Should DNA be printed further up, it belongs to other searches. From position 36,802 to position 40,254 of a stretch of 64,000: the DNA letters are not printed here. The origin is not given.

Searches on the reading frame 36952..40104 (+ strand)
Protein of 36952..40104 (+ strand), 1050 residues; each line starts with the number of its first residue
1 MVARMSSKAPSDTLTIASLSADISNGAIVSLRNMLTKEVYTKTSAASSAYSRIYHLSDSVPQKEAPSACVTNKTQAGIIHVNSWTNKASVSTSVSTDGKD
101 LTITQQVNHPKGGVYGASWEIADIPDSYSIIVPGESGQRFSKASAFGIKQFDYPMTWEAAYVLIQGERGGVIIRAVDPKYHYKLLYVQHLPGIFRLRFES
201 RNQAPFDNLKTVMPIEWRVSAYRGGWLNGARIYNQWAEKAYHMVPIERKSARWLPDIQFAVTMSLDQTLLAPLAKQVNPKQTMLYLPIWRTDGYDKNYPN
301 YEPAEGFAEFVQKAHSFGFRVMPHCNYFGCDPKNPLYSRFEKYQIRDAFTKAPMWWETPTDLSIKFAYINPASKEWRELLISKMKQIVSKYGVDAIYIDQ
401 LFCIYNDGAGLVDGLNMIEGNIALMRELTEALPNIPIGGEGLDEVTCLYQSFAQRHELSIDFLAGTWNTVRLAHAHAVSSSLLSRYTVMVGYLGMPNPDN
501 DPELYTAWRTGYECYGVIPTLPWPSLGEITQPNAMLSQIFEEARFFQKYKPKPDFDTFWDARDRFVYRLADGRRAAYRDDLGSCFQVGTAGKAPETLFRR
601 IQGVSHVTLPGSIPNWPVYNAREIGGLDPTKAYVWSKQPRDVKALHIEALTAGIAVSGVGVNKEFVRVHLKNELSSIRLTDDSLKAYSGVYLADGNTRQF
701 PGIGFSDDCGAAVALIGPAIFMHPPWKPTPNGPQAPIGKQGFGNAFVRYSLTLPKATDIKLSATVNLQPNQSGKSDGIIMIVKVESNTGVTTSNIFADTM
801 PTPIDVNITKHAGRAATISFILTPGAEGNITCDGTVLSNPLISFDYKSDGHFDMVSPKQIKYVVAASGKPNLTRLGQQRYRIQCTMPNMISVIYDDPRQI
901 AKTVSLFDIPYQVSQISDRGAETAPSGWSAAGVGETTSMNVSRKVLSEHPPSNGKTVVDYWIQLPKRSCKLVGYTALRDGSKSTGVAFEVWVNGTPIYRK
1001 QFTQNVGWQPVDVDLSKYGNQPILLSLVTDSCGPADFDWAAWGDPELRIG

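Call 13: search_protein_families(library=pfam, proteins=[window:36952-40104:+], max_evalue=0.001)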
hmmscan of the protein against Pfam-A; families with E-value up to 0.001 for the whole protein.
window:36952-40104:+ (1050 aa): 4 families
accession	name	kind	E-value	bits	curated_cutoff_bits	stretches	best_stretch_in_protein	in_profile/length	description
PF19773.5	DUF6259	-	7.1e-19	68.5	28.7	1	218-402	8-203/300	Domain of unknown function (DUF6259)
PF08305.17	NPCBM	-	2.1e-06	28.2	23.9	1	970-1047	60-136/137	NPCBM/NEW2 domain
PF02638.21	GHL10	-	3.2e-05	23.6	27.9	1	265-406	28-168/311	Glycosyl hydrolase-like 10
PF13199.12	Glyco_hydro_66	-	8e-05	21.9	23.7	1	309-401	166-259/546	Glycosyl hydrolase family 66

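Call 87: search_protein_families(library=pfam, proteins=[window:36952-40104:+], max_evalue=1)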
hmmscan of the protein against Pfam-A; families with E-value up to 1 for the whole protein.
window:36952-40104:+ (1050 aa): 4 families
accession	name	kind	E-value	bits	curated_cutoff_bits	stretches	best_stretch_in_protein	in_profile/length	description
PF19773.5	DUF6259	-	7.1e-19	68.5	28.7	1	218-402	8-203/300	Domain of unknown function (DUF6259)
PF08305.17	NPCBM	-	2.1e-06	28.2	23.9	1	970-1047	60-136/137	NPCBM/NEW2 domain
PF02638.21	GHL10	-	3.2e-05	23.6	27.9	1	265-406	28-168/311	Glycosyl hydrolase-like 10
PF13199.12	Glyco_hydro_66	-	8e-05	21.9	23.7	1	309-401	166-259/546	Glycosyl hydrolase family 66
